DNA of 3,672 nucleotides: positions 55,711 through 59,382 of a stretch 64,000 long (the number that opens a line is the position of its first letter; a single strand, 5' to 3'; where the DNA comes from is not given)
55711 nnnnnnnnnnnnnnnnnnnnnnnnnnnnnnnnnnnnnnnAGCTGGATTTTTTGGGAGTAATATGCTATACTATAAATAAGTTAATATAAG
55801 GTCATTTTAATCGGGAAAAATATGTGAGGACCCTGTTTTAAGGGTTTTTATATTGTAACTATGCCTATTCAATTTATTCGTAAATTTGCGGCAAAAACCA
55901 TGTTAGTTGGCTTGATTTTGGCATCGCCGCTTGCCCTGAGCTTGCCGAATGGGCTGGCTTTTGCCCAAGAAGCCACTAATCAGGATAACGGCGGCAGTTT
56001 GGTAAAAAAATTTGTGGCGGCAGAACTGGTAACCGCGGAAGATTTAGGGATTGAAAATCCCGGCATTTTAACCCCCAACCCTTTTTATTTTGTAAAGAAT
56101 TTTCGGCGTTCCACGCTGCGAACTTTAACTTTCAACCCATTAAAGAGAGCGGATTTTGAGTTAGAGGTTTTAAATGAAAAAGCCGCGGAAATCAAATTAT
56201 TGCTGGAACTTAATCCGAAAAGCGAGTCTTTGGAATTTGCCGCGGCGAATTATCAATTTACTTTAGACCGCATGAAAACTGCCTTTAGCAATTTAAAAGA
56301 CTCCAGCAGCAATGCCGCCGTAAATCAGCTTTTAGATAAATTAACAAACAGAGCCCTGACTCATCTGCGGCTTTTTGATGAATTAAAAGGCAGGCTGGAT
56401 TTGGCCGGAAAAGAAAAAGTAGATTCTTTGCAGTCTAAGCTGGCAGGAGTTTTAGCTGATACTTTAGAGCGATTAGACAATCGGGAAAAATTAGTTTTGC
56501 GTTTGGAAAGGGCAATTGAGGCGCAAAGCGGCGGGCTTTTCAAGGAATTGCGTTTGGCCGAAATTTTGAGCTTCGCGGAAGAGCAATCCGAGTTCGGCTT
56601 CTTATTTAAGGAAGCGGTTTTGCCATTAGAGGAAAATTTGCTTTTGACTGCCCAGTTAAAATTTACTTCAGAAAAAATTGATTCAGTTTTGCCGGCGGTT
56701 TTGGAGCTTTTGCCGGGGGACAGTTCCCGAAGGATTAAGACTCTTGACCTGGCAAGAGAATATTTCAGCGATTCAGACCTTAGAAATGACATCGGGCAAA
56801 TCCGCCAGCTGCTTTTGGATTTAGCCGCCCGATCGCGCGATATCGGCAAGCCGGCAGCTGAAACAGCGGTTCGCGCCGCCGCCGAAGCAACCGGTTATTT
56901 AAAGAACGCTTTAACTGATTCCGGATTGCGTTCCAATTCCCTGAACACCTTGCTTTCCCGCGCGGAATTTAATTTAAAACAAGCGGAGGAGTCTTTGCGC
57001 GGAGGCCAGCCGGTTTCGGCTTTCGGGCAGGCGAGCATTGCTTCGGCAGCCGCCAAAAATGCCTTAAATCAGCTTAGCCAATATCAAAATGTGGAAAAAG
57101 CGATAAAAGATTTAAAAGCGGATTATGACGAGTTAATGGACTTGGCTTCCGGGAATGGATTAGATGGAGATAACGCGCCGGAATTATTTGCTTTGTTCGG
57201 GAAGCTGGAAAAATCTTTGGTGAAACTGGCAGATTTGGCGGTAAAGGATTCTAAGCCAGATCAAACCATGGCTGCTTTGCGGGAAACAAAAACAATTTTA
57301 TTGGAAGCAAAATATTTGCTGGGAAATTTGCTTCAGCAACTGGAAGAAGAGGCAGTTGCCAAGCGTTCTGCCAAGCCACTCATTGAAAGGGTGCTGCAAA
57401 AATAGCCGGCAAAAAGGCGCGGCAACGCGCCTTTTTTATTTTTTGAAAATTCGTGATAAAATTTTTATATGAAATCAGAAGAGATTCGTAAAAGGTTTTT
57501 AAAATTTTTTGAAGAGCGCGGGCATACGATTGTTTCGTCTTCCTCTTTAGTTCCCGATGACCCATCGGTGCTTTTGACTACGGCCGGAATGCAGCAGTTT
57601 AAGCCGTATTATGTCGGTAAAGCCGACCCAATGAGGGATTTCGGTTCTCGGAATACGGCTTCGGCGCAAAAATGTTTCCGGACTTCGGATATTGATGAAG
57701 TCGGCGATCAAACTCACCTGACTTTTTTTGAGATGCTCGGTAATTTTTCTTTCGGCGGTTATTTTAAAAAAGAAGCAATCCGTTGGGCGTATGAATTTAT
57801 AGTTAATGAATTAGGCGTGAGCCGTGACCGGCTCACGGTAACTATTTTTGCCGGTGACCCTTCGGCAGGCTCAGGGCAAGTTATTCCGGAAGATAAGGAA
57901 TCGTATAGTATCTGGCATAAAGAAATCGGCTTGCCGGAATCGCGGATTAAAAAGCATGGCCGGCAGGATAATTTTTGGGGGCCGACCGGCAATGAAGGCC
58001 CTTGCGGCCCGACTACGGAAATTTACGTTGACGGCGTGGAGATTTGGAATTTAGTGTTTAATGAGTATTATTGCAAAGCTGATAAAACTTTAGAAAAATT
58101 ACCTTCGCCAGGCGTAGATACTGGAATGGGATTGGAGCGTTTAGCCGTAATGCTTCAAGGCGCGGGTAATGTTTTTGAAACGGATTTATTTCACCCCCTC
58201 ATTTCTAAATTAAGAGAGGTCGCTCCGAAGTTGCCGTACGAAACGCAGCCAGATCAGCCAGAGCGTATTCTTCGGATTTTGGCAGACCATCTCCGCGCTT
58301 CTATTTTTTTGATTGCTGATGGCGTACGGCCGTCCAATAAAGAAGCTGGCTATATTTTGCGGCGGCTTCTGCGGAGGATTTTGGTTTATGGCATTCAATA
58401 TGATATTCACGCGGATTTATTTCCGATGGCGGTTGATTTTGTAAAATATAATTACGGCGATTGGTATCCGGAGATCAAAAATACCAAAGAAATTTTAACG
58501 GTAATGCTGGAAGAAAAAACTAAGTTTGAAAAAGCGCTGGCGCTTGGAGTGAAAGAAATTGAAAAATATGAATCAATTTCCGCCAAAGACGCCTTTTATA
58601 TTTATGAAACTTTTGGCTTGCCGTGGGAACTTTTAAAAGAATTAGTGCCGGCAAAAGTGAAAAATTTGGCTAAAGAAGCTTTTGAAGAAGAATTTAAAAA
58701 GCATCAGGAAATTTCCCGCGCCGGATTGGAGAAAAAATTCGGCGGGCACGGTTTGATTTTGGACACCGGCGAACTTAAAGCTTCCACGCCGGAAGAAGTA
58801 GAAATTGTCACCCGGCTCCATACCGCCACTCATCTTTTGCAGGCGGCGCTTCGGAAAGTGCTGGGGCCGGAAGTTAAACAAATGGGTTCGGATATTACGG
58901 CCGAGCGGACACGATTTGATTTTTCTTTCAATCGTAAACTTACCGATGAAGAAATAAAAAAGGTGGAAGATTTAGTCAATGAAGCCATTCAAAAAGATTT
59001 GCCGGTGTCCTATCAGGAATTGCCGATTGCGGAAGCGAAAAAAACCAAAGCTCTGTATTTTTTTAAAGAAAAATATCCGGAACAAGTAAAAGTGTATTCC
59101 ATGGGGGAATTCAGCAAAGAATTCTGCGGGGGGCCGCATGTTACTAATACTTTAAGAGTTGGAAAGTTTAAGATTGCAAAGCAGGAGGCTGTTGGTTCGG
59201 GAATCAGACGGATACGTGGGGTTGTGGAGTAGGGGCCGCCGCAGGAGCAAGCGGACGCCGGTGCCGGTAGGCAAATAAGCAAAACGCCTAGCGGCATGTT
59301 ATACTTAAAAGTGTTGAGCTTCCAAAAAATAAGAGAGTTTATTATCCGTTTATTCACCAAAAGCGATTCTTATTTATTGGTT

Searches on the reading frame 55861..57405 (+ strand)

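Call 59: search_protein_families(library=pfam, proteins=[window:55861-57405:+], max_evalue=0.0001)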
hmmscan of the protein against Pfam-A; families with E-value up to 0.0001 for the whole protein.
window:55861-57405:+ (514 aa): 1 family
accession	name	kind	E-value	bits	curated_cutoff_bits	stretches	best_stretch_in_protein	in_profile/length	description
PF18915.5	DUF5667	-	1.5e-06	29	27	1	68-162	1-97/99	Domain of unknown function (DUF5667)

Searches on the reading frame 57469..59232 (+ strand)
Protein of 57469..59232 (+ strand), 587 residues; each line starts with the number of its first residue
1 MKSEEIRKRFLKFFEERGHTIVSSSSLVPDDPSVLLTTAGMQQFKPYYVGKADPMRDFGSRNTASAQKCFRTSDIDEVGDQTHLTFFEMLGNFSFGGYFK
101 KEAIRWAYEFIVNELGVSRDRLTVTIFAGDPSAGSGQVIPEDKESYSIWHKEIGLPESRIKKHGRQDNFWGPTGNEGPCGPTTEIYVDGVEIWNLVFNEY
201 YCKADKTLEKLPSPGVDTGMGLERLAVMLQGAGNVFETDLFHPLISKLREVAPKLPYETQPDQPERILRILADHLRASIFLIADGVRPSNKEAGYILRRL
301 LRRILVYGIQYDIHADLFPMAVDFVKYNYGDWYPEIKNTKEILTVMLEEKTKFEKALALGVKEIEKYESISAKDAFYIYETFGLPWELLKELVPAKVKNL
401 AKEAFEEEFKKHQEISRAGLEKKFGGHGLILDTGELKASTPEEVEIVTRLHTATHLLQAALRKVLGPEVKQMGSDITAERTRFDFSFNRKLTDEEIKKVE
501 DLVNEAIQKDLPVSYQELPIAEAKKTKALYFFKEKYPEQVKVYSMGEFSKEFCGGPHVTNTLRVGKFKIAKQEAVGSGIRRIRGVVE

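Call 59: search_protein_families(library=pfam, proteins=[window:57469-59232:+], max_evalue=0.0001)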
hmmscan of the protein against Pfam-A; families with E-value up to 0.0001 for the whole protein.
window:57469-59232:+ (587 aa): 2 families
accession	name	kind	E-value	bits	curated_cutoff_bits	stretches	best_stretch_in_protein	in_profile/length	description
PF01411.24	tRNA-synt_2c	-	9.8e-117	391.2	30.3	1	5-423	1-435/552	tRNA synthetases class II (A)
PF07973.19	tRNA_SAD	-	1.6e-15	57.2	24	1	540-582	1-43/44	Threonyl and Alanyl tRNA synthetase second additional domain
